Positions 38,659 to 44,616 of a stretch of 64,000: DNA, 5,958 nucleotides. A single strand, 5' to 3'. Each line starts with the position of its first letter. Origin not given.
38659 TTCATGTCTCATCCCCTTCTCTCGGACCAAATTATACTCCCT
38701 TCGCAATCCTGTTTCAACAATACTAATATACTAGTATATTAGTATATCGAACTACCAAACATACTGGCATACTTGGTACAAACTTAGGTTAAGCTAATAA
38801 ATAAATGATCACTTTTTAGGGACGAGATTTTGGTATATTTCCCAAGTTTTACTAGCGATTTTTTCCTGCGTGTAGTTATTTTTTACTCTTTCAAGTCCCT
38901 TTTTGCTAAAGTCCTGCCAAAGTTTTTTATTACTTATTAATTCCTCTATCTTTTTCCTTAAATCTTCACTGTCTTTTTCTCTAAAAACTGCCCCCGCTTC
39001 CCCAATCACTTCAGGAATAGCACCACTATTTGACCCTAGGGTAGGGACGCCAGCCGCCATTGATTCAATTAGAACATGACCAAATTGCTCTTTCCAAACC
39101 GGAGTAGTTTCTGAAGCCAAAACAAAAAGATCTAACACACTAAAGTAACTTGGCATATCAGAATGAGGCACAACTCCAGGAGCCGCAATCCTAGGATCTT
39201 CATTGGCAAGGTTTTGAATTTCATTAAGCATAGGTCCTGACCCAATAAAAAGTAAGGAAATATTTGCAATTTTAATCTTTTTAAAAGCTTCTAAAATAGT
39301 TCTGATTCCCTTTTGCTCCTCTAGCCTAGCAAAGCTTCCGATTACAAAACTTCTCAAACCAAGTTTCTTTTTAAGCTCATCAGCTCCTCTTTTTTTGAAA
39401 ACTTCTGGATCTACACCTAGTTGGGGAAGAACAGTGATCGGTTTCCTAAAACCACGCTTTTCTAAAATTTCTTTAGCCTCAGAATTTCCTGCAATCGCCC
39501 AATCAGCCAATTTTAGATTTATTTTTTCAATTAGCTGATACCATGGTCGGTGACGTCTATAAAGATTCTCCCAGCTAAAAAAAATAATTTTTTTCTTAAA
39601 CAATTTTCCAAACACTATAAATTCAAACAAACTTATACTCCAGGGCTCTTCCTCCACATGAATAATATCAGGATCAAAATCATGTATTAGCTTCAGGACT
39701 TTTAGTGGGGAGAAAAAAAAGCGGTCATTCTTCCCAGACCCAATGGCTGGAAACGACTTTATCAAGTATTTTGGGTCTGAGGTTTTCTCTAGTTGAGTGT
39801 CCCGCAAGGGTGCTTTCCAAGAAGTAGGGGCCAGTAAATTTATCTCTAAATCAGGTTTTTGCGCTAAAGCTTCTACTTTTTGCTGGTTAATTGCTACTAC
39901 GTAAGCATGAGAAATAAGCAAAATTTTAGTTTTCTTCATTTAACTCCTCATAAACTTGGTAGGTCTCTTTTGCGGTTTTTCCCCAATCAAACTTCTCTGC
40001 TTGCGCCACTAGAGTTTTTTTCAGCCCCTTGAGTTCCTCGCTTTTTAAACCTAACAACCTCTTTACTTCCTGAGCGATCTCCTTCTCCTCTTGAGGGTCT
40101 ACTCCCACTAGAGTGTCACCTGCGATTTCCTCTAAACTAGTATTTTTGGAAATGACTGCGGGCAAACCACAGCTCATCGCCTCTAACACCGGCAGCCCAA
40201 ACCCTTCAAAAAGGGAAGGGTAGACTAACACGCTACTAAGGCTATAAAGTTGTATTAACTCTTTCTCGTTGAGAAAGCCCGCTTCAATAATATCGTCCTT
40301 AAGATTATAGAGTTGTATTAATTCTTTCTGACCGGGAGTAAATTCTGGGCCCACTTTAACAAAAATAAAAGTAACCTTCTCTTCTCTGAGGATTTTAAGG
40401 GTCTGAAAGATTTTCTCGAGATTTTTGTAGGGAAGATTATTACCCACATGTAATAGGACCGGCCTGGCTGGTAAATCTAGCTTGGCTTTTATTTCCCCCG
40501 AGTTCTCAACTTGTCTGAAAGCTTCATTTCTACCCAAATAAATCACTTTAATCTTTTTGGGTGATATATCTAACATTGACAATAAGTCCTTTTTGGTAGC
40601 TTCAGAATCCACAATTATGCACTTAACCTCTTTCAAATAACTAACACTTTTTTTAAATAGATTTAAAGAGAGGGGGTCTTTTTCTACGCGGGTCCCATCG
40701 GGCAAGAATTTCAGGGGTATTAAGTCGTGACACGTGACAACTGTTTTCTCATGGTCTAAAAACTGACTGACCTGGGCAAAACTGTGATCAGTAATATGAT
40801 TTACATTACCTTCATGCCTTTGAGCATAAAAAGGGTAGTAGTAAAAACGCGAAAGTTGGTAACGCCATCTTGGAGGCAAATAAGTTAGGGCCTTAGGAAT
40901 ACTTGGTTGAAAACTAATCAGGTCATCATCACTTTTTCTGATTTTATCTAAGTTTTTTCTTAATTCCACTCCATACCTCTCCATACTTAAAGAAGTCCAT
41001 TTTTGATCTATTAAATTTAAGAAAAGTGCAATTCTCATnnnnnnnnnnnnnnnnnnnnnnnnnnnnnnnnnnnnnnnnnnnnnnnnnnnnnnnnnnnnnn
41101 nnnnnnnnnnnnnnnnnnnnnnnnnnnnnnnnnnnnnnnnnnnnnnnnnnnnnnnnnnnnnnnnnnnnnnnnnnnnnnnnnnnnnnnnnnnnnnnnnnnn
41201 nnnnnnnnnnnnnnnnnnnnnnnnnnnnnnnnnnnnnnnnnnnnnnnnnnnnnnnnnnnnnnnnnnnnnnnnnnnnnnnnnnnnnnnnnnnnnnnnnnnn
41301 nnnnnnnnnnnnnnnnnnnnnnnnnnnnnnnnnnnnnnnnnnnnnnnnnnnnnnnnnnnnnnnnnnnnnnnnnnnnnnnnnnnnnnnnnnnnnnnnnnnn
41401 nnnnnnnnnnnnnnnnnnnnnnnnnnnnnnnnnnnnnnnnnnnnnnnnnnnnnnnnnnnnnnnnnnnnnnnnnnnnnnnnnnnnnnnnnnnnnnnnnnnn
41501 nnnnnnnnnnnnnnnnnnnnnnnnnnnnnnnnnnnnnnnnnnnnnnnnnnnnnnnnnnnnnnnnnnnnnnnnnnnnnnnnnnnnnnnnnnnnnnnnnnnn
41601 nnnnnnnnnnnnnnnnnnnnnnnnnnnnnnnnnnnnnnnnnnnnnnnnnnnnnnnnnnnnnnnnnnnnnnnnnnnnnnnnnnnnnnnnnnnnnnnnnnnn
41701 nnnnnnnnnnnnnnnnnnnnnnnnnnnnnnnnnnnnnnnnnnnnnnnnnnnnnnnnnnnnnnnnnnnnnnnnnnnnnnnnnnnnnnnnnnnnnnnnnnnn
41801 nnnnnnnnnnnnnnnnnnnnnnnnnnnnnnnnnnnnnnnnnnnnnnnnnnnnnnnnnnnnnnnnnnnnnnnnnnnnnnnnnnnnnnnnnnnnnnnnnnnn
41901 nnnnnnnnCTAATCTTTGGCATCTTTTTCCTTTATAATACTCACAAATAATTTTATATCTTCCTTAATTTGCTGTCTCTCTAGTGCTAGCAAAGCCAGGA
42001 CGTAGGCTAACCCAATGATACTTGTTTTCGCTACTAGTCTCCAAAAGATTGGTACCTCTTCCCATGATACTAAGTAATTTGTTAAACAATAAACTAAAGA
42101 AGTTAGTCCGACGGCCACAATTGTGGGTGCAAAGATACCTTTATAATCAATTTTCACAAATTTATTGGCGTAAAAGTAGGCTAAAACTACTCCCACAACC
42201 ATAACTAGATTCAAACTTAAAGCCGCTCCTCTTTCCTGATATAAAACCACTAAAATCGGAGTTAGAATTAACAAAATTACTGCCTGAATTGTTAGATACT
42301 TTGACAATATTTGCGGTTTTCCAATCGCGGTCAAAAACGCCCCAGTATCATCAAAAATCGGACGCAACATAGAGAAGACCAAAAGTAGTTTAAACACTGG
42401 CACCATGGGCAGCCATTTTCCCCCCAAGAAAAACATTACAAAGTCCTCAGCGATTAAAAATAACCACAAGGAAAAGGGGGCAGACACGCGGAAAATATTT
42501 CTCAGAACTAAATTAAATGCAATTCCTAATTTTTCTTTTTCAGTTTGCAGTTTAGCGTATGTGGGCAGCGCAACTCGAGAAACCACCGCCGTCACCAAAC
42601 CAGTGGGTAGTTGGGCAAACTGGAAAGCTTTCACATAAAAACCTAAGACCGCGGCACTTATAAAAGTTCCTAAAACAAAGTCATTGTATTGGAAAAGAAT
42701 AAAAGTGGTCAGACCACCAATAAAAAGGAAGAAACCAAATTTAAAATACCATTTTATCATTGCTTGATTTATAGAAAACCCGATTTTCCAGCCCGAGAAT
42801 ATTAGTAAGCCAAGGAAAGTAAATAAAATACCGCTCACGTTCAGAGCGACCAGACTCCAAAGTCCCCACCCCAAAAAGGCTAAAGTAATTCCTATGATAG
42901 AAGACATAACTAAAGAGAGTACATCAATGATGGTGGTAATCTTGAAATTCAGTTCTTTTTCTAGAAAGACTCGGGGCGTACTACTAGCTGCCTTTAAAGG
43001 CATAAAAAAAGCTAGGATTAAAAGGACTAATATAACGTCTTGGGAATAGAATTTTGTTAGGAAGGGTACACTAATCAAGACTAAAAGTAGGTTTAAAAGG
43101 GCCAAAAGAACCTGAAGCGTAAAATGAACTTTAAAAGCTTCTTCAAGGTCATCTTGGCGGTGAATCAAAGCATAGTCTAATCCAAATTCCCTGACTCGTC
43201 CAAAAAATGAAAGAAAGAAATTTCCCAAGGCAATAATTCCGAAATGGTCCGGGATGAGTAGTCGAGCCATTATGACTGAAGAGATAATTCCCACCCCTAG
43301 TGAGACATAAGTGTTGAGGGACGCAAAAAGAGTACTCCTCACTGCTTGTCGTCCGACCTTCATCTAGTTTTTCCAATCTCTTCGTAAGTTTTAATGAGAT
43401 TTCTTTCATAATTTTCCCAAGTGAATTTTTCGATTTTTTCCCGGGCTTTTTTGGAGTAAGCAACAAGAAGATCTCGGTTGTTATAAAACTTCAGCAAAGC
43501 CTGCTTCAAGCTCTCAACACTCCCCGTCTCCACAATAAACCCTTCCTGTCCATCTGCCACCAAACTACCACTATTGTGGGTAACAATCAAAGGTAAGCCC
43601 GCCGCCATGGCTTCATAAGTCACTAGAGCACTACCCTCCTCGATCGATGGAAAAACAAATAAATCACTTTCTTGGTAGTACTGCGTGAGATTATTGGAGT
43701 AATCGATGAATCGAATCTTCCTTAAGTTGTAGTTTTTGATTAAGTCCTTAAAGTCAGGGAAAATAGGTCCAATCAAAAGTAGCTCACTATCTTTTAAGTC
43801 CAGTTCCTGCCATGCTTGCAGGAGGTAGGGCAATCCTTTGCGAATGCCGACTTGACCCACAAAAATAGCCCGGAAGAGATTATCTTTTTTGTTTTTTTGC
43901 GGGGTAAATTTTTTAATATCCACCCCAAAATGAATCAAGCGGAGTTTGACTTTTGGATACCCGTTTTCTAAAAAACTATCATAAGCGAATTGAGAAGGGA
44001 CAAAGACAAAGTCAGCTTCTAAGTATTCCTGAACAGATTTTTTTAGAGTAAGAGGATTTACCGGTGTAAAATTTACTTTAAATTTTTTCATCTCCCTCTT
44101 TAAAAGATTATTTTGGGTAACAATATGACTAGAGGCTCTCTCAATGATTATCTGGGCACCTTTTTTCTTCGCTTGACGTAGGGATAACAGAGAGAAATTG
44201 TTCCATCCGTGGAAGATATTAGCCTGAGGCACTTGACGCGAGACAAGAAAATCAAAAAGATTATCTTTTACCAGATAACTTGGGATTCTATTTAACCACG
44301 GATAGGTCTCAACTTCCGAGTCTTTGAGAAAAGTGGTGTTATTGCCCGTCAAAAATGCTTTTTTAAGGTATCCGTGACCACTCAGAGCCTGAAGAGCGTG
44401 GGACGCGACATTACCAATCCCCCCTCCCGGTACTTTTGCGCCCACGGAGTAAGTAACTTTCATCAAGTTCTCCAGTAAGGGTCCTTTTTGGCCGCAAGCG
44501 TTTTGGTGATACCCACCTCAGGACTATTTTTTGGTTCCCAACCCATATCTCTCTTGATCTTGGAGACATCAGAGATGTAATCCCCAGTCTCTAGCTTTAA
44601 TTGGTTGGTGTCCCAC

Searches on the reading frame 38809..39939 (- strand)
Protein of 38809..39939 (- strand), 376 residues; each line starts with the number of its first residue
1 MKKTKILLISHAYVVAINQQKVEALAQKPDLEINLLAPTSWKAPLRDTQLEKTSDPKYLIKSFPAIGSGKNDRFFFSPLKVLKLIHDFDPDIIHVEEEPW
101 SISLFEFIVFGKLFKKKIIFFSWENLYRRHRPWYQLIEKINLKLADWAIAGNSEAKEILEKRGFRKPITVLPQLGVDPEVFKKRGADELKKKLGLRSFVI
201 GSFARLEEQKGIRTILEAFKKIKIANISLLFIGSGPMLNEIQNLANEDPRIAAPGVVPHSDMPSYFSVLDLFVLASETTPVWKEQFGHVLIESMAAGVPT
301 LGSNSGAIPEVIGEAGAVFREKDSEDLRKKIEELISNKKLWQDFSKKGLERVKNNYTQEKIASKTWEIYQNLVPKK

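Call 8: search_protein_families(library=pfam, proteins=[window:38809-39939:-], max_evalue=0.001)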
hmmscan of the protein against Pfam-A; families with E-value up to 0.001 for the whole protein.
window:38809-39939:- (376 aa): 4 families
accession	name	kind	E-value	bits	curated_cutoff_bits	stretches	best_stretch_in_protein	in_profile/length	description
PF00534.26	Glycos_transf_1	-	4.6e-29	101.6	26.4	1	189-349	5-170/172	Glycosyl transferases group 1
PF13692.12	Glyco_trans_1_4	-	1.4e-24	87.4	27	1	199-337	3-142/142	Glycosyl transferases group 1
PF13439.12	Glyco_transf_4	-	2.2e-06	28.3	28.5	1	58-179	41-169/170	Glycosyltransferase Family 4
PF13524.12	Glyco_trans_1_2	-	3e-06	27.7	25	1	250-362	28-139/144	Glycosyl transferase-like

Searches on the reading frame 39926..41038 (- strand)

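Call 8: search_protein_families(library=pfam, proteins=[window:39926-41038:-], max_evalue=0.001)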
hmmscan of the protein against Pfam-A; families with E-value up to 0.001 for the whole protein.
window:39926-41038:- (370 aa): 4 families
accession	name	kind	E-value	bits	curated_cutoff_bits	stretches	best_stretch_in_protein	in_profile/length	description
PF00534.26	Glycos_transf_1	-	5.4e-26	91.6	26.4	1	182-332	4-159/172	Glycosyl transferases group 1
PF13692.12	Glyco_trans_1_4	-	1.6e-21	77.5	27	1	192-329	1-140/142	Glycosyl transferases group 1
PF13439.12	Glyco_transf_4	-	5.3e-09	36.8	28.5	1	47-170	43-166/170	Glycosyltransferase Family 4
PF20706.3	GT4-conflict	-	7.8e-08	32.1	26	1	258-310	272-324/385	Family 4 Glycosyltransferase in conflict systems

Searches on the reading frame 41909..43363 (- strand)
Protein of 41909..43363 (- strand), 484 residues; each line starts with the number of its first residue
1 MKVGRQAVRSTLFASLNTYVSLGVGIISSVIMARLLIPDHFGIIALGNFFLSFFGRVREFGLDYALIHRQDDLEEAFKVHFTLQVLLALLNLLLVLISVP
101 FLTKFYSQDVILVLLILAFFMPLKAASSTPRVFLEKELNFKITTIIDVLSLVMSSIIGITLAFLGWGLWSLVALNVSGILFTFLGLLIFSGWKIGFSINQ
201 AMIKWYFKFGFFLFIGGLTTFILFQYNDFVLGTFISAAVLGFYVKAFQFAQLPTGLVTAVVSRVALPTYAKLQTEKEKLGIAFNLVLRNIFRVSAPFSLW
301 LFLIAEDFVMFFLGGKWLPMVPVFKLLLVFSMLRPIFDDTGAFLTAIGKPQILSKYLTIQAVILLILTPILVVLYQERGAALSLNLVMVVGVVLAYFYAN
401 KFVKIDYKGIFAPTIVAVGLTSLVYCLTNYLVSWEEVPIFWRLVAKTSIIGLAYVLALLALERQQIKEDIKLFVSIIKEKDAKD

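Call 8: search_protein_families(library=pfam, proteins=[window:41909-43363:-], max_evalue=0.001)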
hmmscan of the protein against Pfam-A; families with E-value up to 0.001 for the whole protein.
window:41909-43363:- (484 aa): 2 families
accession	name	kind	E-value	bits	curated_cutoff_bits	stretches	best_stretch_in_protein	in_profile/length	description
PF13440.11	Polysacc_synt_3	-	1e-59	202.6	23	1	31-322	1-293/293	Polysaccharide biosynthesis protein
PF01943.22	Polysacc_synt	-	6.1e-23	82.1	28.2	1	8-273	2-274/274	Polysaccharide biosynthesis protein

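Call 98: search_protein_families(library=ncbifam, proteins=[window:41909-43363:-], max_evalue=0.01)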
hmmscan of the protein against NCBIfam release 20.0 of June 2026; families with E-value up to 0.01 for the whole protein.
window:41909-43363:- (484 aa): 3 families
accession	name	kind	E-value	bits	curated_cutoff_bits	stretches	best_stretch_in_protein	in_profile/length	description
NF007773.0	PRK10459.1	equivalog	9.7e-45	153.5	273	1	5-471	5-476/492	MOP flippase family protein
NF058658.1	Oglyco_Wzx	exception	2.1e-39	135.9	720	1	12-472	15-474/478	O-glycosylation flippase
NF047674.1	TeichurnBiosyTuaB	equivalog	1.8e-30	106.4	580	1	6-459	7-467/469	teichuronic acid biosynthesis protein TuaB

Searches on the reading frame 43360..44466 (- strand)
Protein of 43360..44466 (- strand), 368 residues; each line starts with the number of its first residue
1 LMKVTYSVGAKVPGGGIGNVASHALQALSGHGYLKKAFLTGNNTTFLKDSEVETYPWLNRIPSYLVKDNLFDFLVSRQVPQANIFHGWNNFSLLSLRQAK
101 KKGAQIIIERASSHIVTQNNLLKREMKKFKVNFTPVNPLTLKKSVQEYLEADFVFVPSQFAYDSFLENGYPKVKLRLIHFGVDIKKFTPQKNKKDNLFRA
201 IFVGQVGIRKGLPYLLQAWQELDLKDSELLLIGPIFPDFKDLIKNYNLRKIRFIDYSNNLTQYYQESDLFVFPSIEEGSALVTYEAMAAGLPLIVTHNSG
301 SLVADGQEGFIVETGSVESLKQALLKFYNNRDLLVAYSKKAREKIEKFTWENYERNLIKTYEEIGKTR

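Call 8: search_protein_families(library=pfam, proteins=[window:43360-44466:-], max_evalue=0.001)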
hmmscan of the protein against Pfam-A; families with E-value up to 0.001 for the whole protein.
window:43360-44466:- (368 aa): 4 families
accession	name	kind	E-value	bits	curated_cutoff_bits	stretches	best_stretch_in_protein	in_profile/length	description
PF00534.26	Glycos_transf_1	-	4e-29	101.8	26.4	1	185-343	3-171/172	Glycosyl transferases group 1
PF13692.12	Glyco_trans_1_4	-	2.1e-26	93.3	27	1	200-330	4-142/142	Glycosyl transferases group 1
PF20706.3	GT4-conflict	-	2e-09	37.4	26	1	248-353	263-381/385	Family 4 Glycosyltransferase in conflict systems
PF13439.12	Glyco_transf_4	-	7.3e-07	29.8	28.5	1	15-185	2-169/170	Glycosyltransferase Family 4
